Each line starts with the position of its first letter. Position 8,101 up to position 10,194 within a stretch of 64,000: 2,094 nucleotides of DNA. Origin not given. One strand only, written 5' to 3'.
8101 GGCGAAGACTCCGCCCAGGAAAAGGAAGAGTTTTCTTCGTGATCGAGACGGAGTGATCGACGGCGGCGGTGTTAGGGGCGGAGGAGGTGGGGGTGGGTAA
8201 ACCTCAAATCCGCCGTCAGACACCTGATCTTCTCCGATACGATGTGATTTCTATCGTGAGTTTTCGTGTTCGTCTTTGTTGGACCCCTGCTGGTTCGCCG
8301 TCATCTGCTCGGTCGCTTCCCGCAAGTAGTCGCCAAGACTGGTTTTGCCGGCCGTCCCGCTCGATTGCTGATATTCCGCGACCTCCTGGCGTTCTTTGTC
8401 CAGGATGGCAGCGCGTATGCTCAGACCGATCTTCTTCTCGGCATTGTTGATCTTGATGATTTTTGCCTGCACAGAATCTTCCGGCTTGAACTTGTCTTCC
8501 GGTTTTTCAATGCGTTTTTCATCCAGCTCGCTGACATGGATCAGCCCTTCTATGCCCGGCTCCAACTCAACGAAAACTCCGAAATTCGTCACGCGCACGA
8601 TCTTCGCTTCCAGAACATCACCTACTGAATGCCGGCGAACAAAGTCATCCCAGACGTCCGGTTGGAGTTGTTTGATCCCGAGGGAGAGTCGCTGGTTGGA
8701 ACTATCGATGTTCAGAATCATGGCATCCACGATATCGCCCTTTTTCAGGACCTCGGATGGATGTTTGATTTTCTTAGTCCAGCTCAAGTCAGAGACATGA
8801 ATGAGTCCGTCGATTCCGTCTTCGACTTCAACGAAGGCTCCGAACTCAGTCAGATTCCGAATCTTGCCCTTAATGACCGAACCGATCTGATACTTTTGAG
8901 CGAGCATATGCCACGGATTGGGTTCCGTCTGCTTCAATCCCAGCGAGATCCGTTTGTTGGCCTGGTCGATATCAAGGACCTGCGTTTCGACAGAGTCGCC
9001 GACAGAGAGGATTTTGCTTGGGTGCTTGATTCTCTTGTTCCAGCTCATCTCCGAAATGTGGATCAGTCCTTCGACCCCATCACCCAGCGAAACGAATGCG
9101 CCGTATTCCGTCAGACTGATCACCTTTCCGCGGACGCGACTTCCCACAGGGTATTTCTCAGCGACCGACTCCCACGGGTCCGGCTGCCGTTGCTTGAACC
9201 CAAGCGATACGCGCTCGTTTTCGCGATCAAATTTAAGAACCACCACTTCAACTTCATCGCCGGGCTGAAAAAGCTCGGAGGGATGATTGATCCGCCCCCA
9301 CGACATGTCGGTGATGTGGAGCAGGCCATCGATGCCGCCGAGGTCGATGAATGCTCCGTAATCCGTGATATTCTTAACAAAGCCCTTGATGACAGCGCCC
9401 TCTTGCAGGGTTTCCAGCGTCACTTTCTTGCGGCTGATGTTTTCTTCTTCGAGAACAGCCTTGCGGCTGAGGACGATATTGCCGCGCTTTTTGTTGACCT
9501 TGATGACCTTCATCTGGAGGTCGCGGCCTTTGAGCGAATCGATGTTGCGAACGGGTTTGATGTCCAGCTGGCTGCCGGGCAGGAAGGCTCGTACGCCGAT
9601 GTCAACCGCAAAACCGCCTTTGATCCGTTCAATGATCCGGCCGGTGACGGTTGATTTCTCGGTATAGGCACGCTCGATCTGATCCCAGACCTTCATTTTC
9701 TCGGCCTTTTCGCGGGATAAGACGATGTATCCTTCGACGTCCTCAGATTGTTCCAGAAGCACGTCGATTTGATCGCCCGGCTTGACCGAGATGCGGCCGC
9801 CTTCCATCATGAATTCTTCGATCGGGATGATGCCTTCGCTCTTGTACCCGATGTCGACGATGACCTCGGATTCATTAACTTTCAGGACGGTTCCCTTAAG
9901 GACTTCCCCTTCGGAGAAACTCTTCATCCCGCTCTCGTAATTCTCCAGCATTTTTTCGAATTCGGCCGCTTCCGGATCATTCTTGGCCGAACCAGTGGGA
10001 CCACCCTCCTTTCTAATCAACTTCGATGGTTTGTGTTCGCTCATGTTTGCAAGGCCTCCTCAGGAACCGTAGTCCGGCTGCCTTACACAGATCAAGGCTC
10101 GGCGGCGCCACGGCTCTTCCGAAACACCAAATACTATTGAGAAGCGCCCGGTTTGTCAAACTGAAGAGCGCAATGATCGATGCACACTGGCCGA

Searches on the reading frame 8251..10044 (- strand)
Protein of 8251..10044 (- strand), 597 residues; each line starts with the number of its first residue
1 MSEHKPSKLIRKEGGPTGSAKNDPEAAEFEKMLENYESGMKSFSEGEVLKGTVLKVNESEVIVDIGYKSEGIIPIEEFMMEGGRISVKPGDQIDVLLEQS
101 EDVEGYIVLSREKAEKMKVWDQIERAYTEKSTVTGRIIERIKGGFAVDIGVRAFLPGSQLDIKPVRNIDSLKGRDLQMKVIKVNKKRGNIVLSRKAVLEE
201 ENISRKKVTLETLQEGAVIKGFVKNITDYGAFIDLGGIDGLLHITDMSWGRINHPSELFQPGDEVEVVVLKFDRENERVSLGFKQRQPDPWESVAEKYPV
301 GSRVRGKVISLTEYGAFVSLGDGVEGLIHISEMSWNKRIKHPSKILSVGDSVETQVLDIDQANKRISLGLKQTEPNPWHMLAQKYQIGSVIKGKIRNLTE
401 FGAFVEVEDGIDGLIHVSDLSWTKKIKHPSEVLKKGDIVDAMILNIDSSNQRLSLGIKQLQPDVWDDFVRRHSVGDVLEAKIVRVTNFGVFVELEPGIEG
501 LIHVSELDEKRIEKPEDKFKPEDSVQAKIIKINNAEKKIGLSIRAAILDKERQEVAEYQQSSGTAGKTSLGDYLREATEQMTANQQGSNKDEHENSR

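Call 69: search_protein_families(library=pfam, proteins=[window:8251-10044:-], max_evalue=0.00001)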
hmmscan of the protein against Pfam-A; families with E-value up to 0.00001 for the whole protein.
window:8251-10044:- (597 aa): 6 families
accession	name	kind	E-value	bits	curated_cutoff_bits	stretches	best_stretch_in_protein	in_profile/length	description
PF00575.29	S1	-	7.8e-102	334.2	22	6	472-544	2-74/74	S1 RNA binding domain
PF23459.1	S1_RRP5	-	2.1e-38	131.1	27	4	213-281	1-70/72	RRP5 S1 domain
PF21710.3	Spt6_S1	-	2e-22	79.7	27.5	0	474-544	16-87/91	Spt6, S1/OB domain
PF17092.11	PCB_OB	-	4.1e-12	47.3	27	0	293-356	24-97/111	Penicillin-binding protein OB-like domain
PF24685.1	OB_RRP5_4th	-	7.8e-09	35.9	31.5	0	473-548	7-87/92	RRP5 OB-fold domain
PF13509.12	S1_2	-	6.1e-08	33.1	21.8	0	474-509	1-36/61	S1 domain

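Call 70: find_homologous_proteins(query=window:8251-10044:-, max_evalue=1e-50)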
Query window:8251-10044:- (597 aa): 8000 proteins with E <= 1e-50 among 8000 candidates; the best 120 are listed.
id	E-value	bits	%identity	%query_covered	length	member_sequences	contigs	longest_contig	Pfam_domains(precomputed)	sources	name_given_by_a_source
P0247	0.0e+0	1304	100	100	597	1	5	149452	PF17092.12,PF03074.23,PF00575.30,PF23459.2,PF13509.13,PF24685.2,PF21710.4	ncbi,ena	-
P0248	0.0e+0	1146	88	99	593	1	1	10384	PF17092.12,PF03074.23,PF00575.30,PF23459.2,PF13509.13,PF24685.2,PF21710.4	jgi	-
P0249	0.0e+0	1103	86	98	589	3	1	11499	PF17092.12,PF03074.23,PF00575.30,PF23459.2,PF13509.13,PF24685.2,PF21710.4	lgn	-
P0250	0.0e+0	1088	84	98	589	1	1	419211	PF17092.12,PF00575.30,PF23459.2,PF13509.13,PF24685.2,PF21710.4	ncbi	ncbi:MAG: 30S ribosomal protein S1 [Acidobacteriota bacterium]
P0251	2.9e-298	1009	-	-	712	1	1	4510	PF17092.12,PF00575.30,PF23459.2,PF13509.13,PF24685.2,PF21710.4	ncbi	ncbi:MAG: 30S ribosomal protein S1, partial [Acidobacteria bacterium]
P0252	3.4e-281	952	60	87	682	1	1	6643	PF17092.12,PF00575.30,PF23459.2,PF13509.13,PF24353.2,PF21710.4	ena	-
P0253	7.3e-268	908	-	-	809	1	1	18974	PF17092.12,PF00575.30,PF23459.2,PF13509.13,PF18614.8,PF25522.2,PF24685.2,PF21710.4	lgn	-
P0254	4.9e-259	879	66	98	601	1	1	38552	PF17092.12,PF03074.23,PF00575.30,PF23459.2,PF21710.4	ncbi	ncbi:MAG TPA: 30S ribosomal protein S1 [Vicinamibacteria bacterium]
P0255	8.3e-258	875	70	93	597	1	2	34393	PF17092.12,PF00575.30,PF23459.2,PF13509.13,PF21710.4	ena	-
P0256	1.7e-257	874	69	94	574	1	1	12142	PF17092.12,PF00575.30,PF23459.2,PF13509.13,PF21710.4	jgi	jgi:small subunit ribosomal protein S1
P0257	3.0e-257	873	69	94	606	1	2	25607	PF17092.12,PF00575.30,PF23459.2,PF13509.13,PF24685.2,PF21710.4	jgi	-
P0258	3.0e-257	873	67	95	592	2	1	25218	PF17092.12,PF03074.23,PF00575.30,PF23459.2,PF13509.13,PF21710.4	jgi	-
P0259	4.2e-257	873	66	98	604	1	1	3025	PF17092.12,PF00575.30,PF23459.2,PF13509.13,PF24685.2,PF21710.4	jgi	-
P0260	4.3e-257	873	69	93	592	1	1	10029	PF17092.12,PF03074.23,PF00575.30,PF23459.2,PF13509.13,PF24685.2,PF21710.4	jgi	jgi:small subunit ribosomal protein S1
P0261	7.2e-257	872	67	94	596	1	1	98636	PF17092.12,PF00575.30,PF23459.2,PF13509.13,PF24685.2,PF21710.4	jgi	jgi:small subunit ribosomal protein S1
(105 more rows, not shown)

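Call 71: find_encoding_contigs(protein=P0250, flank=10000, max_places=3)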
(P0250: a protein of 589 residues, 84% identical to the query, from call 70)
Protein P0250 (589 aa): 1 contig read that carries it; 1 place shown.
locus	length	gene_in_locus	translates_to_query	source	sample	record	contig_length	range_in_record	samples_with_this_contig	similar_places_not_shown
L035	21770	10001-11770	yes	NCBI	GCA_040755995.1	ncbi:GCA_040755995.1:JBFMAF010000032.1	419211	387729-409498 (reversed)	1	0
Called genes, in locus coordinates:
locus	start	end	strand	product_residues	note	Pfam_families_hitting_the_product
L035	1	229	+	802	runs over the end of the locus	PF13620:CarboxypepD_reg, PF07715:Plug, PF00593:TonB_dep_Rec_b-barrel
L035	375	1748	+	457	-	PF00474:SSF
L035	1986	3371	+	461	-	PF01292:Ni_hydr_CYTB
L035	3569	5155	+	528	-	PF00657:Lipase_GDSL, PF13472:Lipase_GDSL_2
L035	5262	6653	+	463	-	PF00037:Fer4 (weak), PF13237:Fer4_10 (faint), PF04422:FrhB_FdhB_N, PF04432:FrhB_FdhB_C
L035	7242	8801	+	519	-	PF09820:AAA-ATPase_like, PF08011:PDDEXK_9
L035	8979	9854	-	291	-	PF00535:Glycos_transf_2, PF13641:Glyco_tranf_2_3 (weak)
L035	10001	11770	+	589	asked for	PF00575:S1, PF00575:S1, PF23459:S1_RRP5 (weak), PF00575:S1, PF23459:S1_RRP5 (weak), PF00575:S1, PF21710:Spt6_S1 (weak), PF23459:S1_RRP5, +3 more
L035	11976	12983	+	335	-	PF00574:CLP_protease, PF25145:NfeD1b_N, PF01343:Peptidase_S49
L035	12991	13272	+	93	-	PF00216:Bac_DNA_binding, PF18291:HU-HIG (weak)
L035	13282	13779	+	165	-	PF11969:DcpS_C (weak), PF01230:HIT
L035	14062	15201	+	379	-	PF02771:Acyl-CoA_dh_N, PF22924:ACOX_C_alpha1 (faint), PF02770:Acyl-CoA_dh_M, PF00441:Acyl-CoA_dh_1, PF08028:Acyl-CoA_dh_2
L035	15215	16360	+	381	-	PF02771:Acyl-CoA_dh_N, PF02770:Acyl-CoA_dh_M, PF00441:Acyl-CoA_dh_1, PF08028:Acyl-CoA_dh_2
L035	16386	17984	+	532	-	PF00246:Peptidase_M14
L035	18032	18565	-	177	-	PF09820:AAA-ATPase_like (weak), PF08011:PDDEXK_9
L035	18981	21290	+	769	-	PF00072:Response_reg, PF00989:PAS, PF08448:PAS_4, PF13426:PAS_9, PF08447:PAS_3, PF00512:HisKA, PF02518:HATPase_c, PF00072:Response_reg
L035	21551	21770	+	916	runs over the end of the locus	PF00072:Response_reg, PF00989:PAS (weak), PF08447:PAS_3, PF08448:PAS_4 (weak), PF00989:PAS (weak), PF13426:PAS_9, PF02518:HATPase_c, PF00072:Response_reg, +2 more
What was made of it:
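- Tried and rejected: The orthologous site of copy A in relative L035 could not be compared because synteny is not conserved there (call 71).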
